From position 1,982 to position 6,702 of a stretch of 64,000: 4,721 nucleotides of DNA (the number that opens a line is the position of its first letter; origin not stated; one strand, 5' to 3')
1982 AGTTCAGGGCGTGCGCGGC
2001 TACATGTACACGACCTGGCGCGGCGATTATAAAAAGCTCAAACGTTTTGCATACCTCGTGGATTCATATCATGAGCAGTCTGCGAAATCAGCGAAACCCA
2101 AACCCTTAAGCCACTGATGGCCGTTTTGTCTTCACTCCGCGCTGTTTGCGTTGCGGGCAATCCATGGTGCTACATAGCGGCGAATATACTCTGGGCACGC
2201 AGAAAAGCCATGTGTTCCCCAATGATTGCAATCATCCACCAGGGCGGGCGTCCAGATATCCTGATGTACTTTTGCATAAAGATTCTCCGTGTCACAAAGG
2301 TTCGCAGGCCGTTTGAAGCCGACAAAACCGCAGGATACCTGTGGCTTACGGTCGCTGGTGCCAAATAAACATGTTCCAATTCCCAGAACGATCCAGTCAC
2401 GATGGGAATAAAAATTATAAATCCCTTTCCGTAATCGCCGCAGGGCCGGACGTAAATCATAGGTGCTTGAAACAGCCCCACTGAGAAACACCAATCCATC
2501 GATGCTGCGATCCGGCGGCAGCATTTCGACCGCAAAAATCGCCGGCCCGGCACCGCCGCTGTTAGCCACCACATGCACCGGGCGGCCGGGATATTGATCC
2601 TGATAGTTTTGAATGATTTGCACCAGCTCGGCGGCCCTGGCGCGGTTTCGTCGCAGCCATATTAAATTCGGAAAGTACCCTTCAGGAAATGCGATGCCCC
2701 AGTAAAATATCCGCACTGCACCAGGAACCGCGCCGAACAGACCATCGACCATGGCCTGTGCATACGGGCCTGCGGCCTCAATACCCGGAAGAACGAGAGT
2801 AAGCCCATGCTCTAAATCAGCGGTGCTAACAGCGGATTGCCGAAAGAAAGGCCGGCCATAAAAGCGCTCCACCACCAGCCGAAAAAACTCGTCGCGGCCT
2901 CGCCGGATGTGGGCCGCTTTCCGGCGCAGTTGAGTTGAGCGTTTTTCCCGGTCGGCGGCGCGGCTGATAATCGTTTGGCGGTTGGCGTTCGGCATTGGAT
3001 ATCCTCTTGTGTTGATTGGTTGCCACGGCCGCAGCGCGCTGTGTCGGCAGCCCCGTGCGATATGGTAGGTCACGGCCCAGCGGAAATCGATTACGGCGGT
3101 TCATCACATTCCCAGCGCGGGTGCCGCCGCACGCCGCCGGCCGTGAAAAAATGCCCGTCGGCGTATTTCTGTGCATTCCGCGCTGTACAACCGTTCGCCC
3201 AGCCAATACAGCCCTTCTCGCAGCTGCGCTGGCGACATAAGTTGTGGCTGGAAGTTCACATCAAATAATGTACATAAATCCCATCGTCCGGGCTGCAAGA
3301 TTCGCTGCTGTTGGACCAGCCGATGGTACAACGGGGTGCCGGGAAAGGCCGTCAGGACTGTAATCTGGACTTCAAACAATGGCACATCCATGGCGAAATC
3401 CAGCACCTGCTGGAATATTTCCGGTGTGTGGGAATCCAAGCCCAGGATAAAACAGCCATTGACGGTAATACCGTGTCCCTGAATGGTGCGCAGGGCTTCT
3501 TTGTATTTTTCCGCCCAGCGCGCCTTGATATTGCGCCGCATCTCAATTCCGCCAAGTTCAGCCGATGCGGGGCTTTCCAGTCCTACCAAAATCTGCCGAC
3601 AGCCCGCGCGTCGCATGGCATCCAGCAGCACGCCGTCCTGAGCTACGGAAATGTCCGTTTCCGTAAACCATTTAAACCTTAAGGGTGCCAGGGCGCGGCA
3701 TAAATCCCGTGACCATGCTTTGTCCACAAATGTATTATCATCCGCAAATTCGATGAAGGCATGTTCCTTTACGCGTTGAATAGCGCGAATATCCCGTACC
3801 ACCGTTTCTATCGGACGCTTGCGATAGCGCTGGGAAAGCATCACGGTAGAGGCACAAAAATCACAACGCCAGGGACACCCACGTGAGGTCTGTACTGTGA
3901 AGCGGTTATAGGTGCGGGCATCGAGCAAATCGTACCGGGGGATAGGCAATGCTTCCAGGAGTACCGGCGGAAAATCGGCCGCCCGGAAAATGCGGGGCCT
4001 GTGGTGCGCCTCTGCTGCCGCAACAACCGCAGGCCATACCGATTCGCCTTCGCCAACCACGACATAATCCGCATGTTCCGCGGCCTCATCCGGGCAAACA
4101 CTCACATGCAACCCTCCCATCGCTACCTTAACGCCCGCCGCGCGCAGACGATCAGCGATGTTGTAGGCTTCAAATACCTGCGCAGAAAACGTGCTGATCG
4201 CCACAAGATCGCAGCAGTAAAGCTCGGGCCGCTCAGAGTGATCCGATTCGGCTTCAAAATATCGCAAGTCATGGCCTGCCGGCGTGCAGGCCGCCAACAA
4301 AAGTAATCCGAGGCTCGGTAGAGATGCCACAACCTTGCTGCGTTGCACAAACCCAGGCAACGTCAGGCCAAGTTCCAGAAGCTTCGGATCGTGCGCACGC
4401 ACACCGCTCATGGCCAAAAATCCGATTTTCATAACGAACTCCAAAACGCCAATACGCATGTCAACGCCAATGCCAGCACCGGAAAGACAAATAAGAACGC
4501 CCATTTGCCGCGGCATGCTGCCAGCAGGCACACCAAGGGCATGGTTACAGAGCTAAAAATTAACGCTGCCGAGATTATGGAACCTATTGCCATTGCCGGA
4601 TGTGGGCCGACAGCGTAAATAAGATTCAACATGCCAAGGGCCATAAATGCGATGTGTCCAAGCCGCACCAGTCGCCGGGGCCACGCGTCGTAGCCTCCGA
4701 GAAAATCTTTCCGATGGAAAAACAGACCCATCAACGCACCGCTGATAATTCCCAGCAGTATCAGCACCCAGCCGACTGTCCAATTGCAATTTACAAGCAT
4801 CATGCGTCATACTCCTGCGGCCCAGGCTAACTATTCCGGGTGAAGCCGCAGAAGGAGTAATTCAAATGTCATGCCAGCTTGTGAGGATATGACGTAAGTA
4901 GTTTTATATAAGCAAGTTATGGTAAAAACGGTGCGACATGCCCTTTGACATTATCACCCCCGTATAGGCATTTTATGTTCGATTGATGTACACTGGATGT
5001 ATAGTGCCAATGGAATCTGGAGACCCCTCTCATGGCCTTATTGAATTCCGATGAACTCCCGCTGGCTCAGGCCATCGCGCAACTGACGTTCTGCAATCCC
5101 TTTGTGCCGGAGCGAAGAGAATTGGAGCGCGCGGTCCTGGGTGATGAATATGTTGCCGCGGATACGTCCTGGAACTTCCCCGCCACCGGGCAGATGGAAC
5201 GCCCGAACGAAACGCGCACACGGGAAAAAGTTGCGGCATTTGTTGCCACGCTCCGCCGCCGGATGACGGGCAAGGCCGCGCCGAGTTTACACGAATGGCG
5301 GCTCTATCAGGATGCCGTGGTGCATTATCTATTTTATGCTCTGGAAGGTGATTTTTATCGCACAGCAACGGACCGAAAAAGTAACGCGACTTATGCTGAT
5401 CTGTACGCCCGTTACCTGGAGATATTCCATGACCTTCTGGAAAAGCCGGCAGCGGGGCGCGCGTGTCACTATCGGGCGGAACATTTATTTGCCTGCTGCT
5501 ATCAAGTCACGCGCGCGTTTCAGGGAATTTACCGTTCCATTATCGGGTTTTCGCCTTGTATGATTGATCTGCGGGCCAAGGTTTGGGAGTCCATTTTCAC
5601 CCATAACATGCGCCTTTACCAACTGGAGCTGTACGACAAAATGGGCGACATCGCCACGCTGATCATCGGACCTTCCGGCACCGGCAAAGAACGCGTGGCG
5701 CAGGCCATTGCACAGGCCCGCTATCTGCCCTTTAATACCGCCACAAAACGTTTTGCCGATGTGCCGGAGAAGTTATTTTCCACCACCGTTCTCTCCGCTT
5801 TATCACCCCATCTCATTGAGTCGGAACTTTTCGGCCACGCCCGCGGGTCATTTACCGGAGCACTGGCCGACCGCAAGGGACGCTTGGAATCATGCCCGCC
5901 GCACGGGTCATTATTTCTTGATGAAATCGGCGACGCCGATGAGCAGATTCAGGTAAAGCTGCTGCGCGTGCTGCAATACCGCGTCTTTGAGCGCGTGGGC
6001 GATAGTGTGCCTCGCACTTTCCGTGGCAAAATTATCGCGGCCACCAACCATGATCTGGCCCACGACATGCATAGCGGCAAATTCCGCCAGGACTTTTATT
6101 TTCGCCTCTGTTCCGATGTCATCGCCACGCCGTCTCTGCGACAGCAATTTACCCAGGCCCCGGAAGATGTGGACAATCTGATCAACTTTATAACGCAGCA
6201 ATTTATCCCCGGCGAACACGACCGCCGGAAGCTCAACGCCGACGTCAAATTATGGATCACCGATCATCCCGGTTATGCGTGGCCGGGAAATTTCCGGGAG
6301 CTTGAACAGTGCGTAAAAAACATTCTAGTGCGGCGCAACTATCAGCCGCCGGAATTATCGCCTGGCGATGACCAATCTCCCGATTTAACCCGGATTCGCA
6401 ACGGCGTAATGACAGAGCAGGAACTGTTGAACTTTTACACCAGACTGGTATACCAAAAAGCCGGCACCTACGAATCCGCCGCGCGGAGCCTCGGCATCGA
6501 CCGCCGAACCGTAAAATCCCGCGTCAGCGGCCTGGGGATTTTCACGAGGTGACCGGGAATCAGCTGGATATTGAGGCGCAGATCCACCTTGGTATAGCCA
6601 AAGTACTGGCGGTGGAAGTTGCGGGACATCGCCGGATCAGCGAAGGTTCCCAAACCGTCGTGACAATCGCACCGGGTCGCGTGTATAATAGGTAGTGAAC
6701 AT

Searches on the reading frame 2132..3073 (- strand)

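Call 41: search_protein_families(library=pfam, proteins=[window:2132-3073:-], max_evalue=0.01)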
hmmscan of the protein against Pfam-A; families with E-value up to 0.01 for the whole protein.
window:2132-3073:- (313 aa): 1 family
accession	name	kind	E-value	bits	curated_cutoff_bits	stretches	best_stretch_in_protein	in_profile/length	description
PF12146.15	Hydrolase_4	-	0.0049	16.6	27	1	149-220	61-132/239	Serine aminopeptidase, S33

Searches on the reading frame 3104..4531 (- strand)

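Call 41: search_protein_families(library=pfam, proteins=[window:3104-4531:-], max_evalue=0.01)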
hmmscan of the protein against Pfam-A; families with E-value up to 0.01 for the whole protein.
window:3104-4531:- (475 aa): 3 families
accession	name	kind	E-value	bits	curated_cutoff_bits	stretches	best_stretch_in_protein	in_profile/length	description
PF02310.24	B12-binding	-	7.2e-15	55.3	32.1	1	66-169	7-120/121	B12 binding domain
PF04055.27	Radical_SAM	-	2.1e-14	54.5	29.5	1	214-380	2-166/166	Radical SAM superfamily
PF13282.11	DUF4070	-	0.0026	18.2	22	1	399-455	1-55/144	Domain of unknown function (DUF4070)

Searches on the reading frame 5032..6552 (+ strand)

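Call 41: search_protein_families(library=pfam, proteins=[window:5032-6552:+], max_evalue=0.01)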
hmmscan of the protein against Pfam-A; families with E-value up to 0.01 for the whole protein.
window:5032-6552:+ (506 aa): 5 families
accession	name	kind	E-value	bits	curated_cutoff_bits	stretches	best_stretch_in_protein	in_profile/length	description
PF00158.32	Sigma54_activat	-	1.5e-41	142.3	20.2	1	206-360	22-163/168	Sigma-54 interaction domain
PF14532.12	Sigma54_activ_2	-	2.1e-05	25.2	25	0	291-369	70-138/138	Sigma-54 interaction domain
PF25601.1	AAA_lid_14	-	3.2e-05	24.1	27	1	378-433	5-58/87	AAA+ ATPase lid domain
PF07728.20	AAA_5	-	4.7e-05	23.9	22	1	210-320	3-96/139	AAA domain (dynein-related subfamily)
PF20030.5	bpMoxR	-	0.00067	19.2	27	0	294-370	101-175/205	MoxR domain in the MoxR-vWA-beta-propeller ternary systems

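Call 42: search_protein_families(library=padloc, proteins=[window:5032-6552:+], max_evalue=0.001)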
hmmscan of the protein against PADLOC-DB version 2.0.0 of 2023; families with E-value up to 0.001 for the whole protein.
window:5032-6552:+ (506 aa): 3 families
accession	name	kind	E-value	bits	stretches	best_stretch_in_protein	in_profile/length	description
PDLC01995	RtcR_PspF2--CARF_AAA_HTH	-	1.8e-57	193.6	1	206-434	190-400/481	-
PDLC01994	RtcR_PspF1--CARF_AAA_HTH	-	8.2e-35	118.8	1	198-439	174-392/468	-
PDLC01993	RtcR--CARF_AAA_HTH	-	7.7e-31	105.1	1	207-430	205-417/523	-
